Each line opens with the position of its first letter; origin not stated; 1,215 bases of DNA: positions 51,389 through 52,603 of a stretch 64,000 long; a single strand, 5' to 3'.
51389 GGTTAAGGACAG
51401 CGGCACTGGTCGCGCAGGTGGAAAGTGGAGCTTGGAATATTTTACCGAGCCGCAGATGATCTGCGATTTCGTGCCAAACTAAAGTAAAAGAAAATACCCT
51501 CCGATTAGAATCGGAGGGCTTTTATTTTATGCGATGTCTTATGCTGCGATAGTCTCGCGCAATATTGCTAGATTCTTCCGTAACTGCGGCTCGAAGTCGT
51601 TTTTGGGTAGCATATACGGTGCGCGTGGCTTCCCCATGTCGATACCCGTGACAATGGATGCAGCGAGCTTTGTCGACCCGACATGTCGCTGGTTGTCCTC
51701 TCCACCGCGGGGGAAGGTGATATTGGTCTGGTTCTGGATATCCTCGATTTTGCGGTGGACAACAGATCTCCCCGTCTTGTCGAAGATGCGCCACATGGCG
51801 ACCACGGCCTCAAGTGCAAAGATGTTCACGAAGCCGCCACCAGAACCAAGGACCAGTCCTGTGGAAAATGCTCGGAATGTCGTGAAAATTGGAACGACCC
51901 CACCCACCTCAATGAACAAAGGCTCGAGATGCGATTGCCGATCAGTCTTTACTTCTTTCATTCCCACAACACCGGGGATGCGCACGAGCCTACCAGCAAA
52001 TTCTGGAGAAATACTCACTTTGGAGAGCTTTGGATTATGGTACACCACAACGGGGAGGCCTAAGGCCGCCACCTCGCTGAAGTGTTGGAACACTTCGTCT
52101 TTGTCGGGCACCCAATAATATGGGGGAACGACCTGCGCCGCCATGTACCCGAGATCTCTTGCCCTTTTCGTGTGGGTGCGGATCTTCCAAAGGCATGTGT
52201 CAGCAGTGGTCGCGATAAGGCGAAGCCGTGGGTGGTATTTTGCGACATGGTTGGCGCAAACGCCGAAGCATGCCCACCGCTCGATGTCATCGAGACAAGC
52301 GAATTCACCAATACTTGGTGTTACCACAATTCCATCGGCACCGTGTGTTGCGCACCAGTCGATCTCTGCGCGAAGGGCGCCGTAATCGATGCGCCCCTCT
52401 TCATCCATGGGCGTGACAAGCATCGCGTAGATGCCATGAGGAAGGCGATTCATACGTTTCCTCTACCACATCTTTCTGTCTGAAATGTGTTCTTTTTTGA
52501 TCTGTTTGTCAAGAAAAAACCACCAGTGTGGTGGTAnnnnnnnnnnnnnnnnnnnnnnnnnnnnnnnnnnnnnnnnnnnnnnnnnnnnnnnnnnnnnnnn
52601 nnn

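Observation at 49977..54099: GC-rich block of catabolic-type enzymes unusual for a reduced genome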

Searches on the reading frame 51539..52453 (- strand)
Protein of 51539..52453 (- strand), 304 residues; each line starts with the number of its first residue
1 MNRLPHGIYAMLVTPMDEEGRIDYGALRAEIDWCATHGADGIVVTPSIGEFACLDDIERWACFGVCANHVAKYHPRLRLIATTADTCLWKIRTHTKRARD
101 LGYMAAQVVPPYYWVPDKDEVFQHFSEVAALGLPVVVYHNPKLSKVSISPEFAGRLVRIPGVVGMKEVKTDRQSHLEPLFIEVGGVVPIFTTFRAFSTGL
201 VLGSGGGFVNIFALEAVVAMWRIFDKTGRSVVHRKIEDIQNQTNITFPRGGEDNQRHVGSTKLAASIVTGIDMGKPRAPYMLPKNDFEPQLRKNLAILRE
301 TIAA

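Call 3: search_protein_families(library=pfam, proteins=[window:51539-52453:-], max_evalue=0.01)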
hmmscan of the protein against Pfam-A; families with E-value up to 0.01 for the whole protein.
window:51539-52453:- (304 aa): 1 family
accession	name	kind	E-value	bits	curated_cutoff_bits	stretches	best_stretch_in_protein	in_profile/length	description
PF00701.28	DHDPS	-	3.2e-30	105.3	22.1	1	6-174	3-169/289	Dihydrodipicolinate synthetase family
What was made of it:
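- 51539..52453 (-): DHDPS/NAL-family class I (Schiff-base) pyruvate aldolase, 304 aa, of a distinct uncharacterised subfamily. It is not DapA. Pfam DHDPS, 105 bits (call 3).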

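Call 4: search_protein_families(library=ncbifam, proteins=[window:51539-52453:-], max_evalue=0.01)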
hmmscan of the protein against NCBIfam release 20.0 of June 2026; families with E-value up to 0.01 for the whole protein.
window:51539-52453:- (304 aa): 7 families
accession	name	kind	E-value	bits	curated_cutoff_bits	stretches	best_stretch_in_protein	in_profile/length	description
TIGR00674.1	dapA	equivalog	2.6e-25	88.9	206.15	1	9-173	3-165/286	4-hydroxy-tetrahydrodipicolinate synthase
TIGR02313.1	HpaI-NOT-DapA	exception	1.1e-21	76.8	396.7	1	8-200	4-195/294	2,4-dihydroxyhept-2-ene-1,7-dioic acid aldolase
NF003164.0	PRK04147.1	equivalog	1.1e-20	74.1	281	1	6-218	5-215/294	N-acetylneuraminate lyase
TIGR00683.1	nanA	equivalog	7.9e-18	64.8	382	1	6-244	2-236/293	N-acetylneuraminate lyase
NF002958.0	PRK03620.1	subfamily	2.6e-15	56.1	278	1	4-171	10-171/307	5-dehydro-4-deoxyglucarate dehydratase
TIGR03249.1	KdgD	equivalog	1.1e-12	47.6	373.95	1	3-170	7-169/299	5-dehydro-4-deoxyglucarate dehydratase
NF040954.1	Arch_KDGaldase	equivalog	4.5e-08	32.7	390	1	9-301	4-284/288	bifunctional 2-dehydro-3-deoxy-phosphogluconate/2-dehydro-3-deoxy-6-phosphogalactonate aldolase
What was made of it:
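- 51539..52453 (-): Below the cut-offs for dapA (88.9 against 206) and for the DapA-type HpaI model TIGR02313 (76.8 against 396.7) (call 4).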

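Call 23: search_solved_structures(query=window:51539-52453:-, max_evalue=0.001, show_alignments=2)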
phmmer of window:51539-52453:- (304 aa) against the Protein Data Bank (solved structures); distinct sequences matched with E-value up to 0.001: 126 (the best 60 are shown).
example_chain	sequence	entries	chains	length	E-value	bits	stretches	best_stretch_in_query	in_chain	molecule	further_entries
3flu_A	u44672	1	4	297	1.2e-22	84.1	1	7-187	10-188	Dihydrodipicolinate synthase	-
6mqh_A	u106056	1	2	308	6.8e-21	78.3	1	9-211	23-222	4-hydroxy-tetrahydrodipicolinate synthase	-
6p90_A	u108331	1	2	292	1e-20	77.7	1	9-220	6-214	4-hydroxy-tetrahydrodipicolinate synthase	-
3qze_A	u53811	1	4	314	1.3e-20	77.4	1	7-220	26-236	Dihydrodipicolinate synthase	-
3noe_A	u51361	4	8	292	1.8e-20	76.9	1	9-220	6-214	Dihydrodipicolinate synthase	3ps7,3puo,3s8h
3pud_A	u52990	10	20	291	4.3e-20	75.7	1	8-216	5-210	Dihydrodipicolinate synthase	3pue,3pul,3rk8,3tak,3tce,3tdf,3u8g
4i7u_A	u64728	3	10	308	1.8e-18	70.4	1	7-174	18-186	Dihydrodipicolinate synthase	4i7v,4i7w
7jz7_A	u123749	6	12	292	4.5e-18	69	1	9-169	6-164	4-hydroxy-tetrahydrodipicolinate synthase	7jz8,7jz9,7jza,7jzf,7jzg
6ue0_AAA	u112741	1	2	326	9.2e-18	68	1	8-169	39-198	4-hydroxy-tetrahydrodipicolinate synthase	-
6xgs_A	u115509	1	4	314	1.7e-17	67.1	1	7-168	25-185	4-hydroxy-tetrahydrodipicolinate synthase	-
7jzc_A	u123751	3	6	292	2.2e-17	66.7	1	9-169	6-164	4-hydroxy-tetrahydrodipicolinate synthase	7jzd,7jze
2pur_A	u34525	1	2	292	2.2e-17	66.7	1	9-169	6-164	Dihydrodipicolinate synthase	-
7jzb_A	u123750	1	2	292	2.3e-17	66.7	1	9-169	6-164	4-hydroxy-tetrahydrodipicolinate synthase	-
2a6n_A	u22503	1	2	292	4.3e-17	65.8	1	9-169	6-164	Dihydrodipicolinate synthase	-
1dhp_A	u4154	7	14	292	5.8e-17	65.4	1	9-169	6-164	DIHYDRODIPICOLINATE SYNTHASE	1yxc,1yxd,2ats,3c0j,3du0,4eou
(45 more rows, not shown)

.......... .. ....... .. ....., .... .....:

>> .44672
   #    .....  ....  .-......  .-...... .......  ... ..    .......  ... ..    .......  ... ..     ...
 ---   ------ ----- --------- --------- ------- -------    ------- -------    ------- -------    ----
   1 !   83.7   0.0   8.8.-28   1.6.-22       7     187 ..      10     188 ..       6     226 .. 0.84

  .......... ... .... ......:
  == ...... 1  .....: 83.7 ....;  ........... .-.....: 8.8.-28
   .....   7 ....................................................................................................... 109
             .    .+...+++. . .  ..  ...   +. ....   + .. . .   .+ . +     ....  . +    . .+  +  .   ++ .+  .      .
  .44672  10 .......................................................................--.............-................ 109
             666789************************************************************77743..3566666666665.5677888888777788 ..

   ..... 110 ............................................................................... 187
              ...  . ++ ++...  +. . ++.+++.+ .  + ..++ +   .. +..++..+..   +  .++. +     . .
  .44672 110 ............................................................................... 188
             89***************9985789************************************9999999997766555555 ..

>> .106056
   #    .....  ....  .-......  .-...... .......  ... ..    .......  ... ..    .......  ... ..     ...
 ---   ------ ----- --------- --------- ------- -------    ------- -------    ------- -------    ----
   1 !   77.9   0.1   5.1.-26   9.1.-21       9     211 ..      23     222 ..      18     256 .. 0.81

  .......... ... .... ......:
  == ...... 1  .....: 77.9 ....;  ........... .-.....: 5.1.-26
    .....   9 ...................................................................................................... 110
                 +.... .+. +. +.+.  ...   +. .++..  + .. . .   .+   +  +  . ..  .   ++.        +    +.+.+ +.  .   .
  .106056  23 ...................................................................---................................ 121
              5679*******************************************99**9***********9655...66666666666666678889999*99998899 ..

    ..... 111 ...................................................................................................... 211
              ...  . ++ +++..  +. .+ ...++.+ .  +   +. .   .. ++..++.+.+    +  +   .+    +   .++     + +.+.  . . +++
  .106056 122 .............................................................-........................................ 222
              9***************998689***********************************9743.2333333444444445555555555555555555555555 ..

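Call 44: search_solved_structures(query=A3, max_evalue=0.00001, show_alignments=0)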
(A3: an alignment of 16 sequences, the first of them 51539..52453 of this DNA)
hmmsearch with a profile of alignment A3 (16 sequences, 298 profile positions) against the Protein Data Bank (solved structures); distinct sequences matched with E-value up to 0.00001: 147 (the best 60 are shown).
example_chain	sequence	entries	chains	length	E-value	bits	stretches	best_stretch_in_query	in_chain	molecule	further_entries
3pud_A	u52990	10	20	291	4.3e-38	134.5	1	6-232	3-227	Dihydrodipicolinate synthase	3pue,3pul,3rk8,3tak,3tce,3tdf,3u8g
8u8w_A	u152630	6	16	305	1.8e-36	129.1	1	4-242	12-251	N-acetylneuraminate lyase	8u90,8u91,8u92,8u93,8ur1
2wkj_A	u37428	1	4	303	5e-36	127.7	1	5-242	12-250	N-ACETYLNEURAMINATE LYASE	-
2wnq_A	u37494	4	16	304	5e-36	127.7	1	5-242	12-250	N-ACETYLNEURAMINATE LYASE | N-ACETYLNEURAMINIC ACID LYASE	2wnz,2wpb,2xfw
3lcg_A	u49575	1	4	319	5.2e-36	127.6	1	4-242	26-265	N-acetylneuraminate lyase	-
3lch_A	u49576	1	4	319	5.2e-36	127.6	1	4-242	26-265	N-acetylneuraminate lyase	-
3lcl_A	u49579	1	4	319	5.3e-36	127.6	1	4-242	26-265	N-acetylneuraminate lyase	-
3lbc_A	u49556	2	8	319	5.3e-36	127.6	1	4-242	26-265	N-acetylneuraminate lyase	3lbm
3lcf_A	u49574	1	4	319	5.3e-36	127.6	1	4-242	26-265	N-acetylneuraminate lyase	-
3lci_A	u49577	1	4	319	5.3e-36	127.6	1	4-242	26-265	N-acetylneuraminate lyase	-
2wnn_A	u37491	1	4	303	6.2e-36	127.4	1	5-242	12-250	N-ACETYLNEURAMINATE LYASE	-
2wo5_A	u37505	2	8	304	6.2e-36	127.4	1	5-242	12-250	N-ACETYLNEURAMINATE LYASE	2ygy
1nal_1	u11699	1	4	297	9.3e-36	126.8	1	3-242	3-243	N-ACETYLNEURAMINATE LYASE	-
1fdy_A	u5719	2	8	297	1.1e-35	126.6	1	4-242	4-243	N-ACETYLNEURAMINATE LYASE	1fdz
4uui_A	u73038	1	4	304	3.2e-35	125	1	5-242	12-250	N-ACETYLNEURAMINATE LYASE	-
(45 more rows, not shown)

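Call 66: find_homologous_proteins(query=window:51539-52453:-, max_evalue=1e-20)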
Query window:51539-52453:- (304 aa): 189 proteins with E <= 1e-20 among 1924 candidates; the best 120 are listed.
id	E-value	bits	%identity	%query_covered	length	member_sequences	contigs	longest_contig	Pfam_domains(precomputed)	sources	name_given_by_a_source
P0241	1.7e-206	703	100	100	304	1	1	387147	PF00701.29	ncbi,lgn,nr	ncbi:MAG: dihydrodipicolinate synthase family protein [Parcubacteria group bacterium]|nr:dihydrodipi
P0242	8.5e-166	569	81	100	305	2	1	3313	PF00701.29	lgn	-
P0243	1.4e-139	483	70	99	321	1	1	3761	PF00701.29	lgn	-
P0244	2.2e-134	466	67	100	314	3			PF00701.29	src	-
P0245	3.1e-114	400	57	99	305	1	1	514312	PF00701.29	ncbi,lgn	-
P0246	4.6e-110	386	59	97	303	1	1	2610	PF00701.29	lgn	-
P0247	1.9e-109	384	58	98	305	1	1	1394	PF00701.29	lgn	-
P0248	7.3e-108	379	55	97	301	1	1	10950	PF00701.29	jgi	-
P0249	3.5e-107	377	58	99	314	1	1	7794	PF00701.29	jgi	-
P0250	1.4e-106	375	56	96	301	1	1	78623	PF00701.29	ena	-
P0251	4.0e-105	370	57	96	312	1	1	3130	PF00701.29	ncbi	-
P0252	2.8e-104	367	56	95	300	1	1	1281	PF00701.29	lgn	-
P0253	3.1e-104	367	55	98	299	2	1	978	PF00701.29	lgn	-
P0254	4.5e-104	366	55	97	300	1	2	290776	PF00701.29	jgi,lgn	jgi:dihydrodipicolinate synthase/N-acetylneuraminate lyase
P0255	5.1e-104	366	56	96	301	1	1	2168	PF00701.29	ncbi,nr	ncbi:MAG: dihydrodipicolinate synthase family protein [Bdellovibrionales bacterium]|nr:dihydrodipico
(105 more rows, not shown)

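Call 67: find_encoding_contigs(protein=P0245, flank=8000, max_places=2)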
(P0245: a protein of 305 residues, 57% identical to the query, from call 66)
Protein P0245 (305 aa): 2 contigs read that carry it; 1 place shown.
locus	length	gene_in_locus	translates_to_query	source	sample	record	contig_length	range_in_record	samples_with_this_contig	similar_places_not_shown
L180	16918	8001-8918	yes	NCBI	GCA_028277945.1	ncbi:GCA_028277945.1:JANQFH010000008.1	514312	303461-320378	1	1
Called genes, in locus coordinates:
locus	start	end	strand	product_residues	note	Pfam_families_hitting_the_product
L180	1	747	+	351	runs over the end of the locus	-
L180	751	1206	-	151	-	-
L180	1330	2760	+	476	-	PF01565:FAD_binding_4, PF02913:FAD-oxidase_C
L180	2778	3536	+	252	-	PF01135:PCMT, PF13847:Methyltransf_31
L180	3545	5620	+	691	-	PF13646:HEAT_2 (faint)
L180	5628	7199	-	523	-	PF13231:PMT_2, PF12895:ANAPC3 (weak), PF13424:TPR_12 (faint), PF24575:TPR_Slam (faint), PF25064:ARM_TT21_5th (faint), PF13431:TPR_17 (faint), PF13432:TPR_16 (weak), PF14559:TPR_19 (weak), +5 more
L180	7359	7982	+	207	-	-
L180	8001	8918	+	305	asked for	PF00701:DHDPS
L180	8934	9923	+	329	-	PF00903:Glyoxalase (weak), PF13669:Glyoxalase_4 (faint), PF00903:Glyoxalase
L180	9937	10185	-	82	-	PF12441:CopG_antitoxin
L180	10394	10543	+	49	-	-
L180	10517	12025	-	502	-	PF00171:Aldedh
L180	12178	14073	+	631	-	PF01558:POR, PF01855:POR_N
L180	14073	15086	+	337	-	PF02775:TPP_enzyme_C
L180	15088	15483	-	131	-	PF00072:Response_reg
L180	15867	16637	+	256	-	-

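Call 68: search_protein_families(library=ncbifam, proteins=[L180:8934-9923:+, L180:7359-7982:+, L180:10517-12025:-, L180:8001-8918:+], max_evalue=0.001)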
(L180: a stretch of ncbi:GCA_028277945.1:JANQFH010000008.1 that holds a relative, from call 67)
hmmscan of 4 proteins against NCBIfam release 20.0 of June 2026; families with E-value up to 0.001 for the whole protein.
L180:8934-9923:+ (329 aa): 6 families
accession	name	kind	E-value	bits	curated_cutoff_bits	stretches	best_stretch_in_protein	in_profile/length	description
TIGR02295.1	HpaD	equivalog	7.9e-117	389.7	321.4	1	5-302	1-297/298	3,4-dihydroxyphenylacetate 2,3-dioxygenase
TIGR03211.1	catechol_2_3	equivalog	1.6e-62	211.5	320.2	1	6-301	2-301/303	catechol 2,3-dioxygenase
TIGR03213.1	23dbph12diox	equivalog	2e-14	53.7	366.45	1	8-251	3-250/287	biphenyl-2,3-diol 1,2-dioxygenase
NF045631.1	exdiol_diox_HsaC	equivalog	5.7e-08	32.2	450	1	11-214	6-205/296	iron-dependent extradiol dioxygenase HsaC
NF000125.1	498180014_fosA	hypoth_equivalog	0.00018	21.7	250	1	7-122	4-118/129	Fos family putative thiol transferase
NF000496.2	Fos_GSH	equivalog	0.00052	20.1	180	0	9-121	5-115/136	fosfomycin resistance glutathione transferase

L180:7359-7982:+ (207 aa): 1 family
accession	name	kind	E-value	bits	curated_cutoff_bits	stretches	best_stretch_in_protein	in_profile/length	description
TIGR01263.1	4HPPD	equivalog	1.4e-06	28.1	277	1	4-107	156-258/353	4-hydroxyphenylpyruvate dioxygenase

L180:10517-12025:- (502 aa): 43 families (the best 25 are shown)
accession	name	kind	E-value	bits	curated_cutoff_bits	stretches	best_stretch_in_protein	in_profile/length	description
TIGR02299.1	HpaE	equivalog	3.7e-153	510.6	638.35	1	16-496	4-477/488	5-carboxymethyl-2-hydroxymuconate semialdehyde dehydrogenase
TIGR01804.1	BADH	equivalog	3.7e-139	464.2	668.6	1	16-490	1-466/467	betaine-aldehyde dehydrogenase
TIGR03216.1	OH_muco_semi_DH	equivalog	5.1e-136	454.1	693.25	1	16-495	4-479/481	2-hydroxymuconic semialdehyde dehydrogenase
NF045735.1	PaDhStyDPseudo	equivalog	3.2e-133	444.9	850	1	12-497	2-483/483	phenylacetaldehyde dehydrogenase StyD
NF010000.0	PRK13473.1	subfamily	2.2e-131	438.8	615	1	15-493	5-470/475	aminobutyraldehyde dehydrogenase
NF045736.1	PaDhStyDRhodo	equivalog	1.1e-128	429.8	800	1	12-493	2-475/479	phenylacetaldehyde dehydrogenase StyD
NF009725.0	PRK13252.1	equivalog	3.4e-128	428.2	593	1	12-494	6-478/488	betaine-aldehyde dehydrogenase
TIGR01780.1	SSADH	subfamily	9.1e-116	387.4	646.35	1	34-489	3-446/448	succinate-semialdehyde dehydrogenase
NF042993.1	AlphKGSA_gudD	equivalog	1.3e-115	386.9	770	1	15-493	6-478/481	alpha-ketoglutaric semialdehyde dehydrogenase GucD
NF007352.0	PRK09847.1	equivalog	2.6e-114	382.5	850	1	8-494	15-490/495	aldehyde dehydrogenase PuuC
NF006916.0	PRK09407.1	equivalog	2e-107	360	521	1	26-493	32-490/526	succinic semialdehyde dehydrogenase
NF050026.1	AcaldDHExaC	equivalog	1.7e-106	356.9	900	1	10-497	13-495/503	acetaldehyde dehydrogenase ExaC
NF052305.1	DioxValDhHalo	equivalog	6.8e-106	355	750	1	14-493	6-479/483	2,5-dioxovalerate dehydrogenase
NF040648.1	lactal_redase_Meth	equivalog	1.9e-104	350.3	650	1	24-495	7-462/463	lactaldehyde dehydrogenase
NF008415.0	PRK11241.1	equivalog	4.9e-101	338.8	828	1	12-495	10-480/482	NADP-dependent succinate-semialdehyde dehydrogenase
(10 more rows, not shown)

L180:8001-8918:+ (305 aa): 7 families
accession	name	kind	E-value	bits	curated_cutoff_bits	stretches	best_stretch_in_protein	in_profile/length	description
TIGR00674.1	dapA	equivalog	1.9e-28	99.1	206.15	1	11-209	3-199/286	4-hydroxy-tetrahydrodipicolinate synthase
NF003164.0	PRK04147.1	equivalog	7.4e-28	97.7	281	1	8-249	5-243/294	N-acetylneuraminate lyase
TIGR00683.1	nanA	equivalog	3.5e-24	85.6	382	1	8-225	2-217/293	N-acetylneuraminate lyase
TIGR02313.1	HpaI-NOT-DapA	exception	1.6e-22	79.6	396.7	1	8-214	2-208/294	2,4-dihydroxyhept-2-ene-1,7-dioic acid aldolase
NF002958.0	PRK03620.1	subfamily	2.1e-21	76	278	1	6-172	10-171/307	5-dehydro-4-deoxyglucarate dehydratase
TIGR03249.1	KdgD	equivalog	1.8e-17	63.4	373.95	1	5-172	7-170/299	5-dehydro-4-deoxyglucarate dehydratase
NF040954.1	Arch_KDGaldase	equivalog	2.6e-11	43.4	390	1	11-299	4-281/288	bifunctional 2-dehydro-3-deoxy-phosphogluconate/2-dehydro-3-deoxy-6-phosphogalactonate aldolase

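Call 78: predict_structure(alignment_id=A4)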
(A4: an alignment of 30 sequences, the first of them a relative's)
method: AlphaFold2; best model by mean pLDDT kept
length: 304 residues; sequences in the alignment: 30
mean_pLDDT: 94.1   pTM: 0.92
mean pLDDT of the five models: 94.1, 93.5, 93.3, 93.3, 92.6
residues with pLDDT >= 90: 260; 70-90: 37; 50-70: 7; < 50: 0
segments of 3 or more residues with pLDDT < 50: none
pLDDT, mean of each block of 10 residues (from residue 1): 92 96 98 99 90 94 99 98 94 98 97 90 97 97 91 98 97 97 95 96 96 98 88 91 88 73 97 93 92 98 96
secondary structure, 60 per line:
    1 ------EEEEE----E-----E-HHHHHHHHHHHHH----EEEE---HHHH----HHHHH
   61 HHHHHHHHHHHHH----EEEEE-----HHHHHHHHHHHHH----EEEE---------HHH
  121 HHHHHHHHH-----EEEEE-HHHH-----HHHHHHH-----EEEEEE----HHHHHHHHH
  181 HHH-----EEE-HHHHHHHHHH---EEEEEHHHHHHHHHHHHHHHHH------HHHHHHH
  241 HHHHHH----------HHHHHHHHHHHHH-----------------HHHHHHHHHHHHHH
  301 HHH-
elements in order: E7-11 H24-36 E41-44 H48-51 H56-73 E78-82 H88-100 E105-108 H118-129 E135-139 H141-144 H150-156 E162-167 H172-183 E189-191 H193-202 E206-210 H211-227 H234-246 H257-269 H287-303
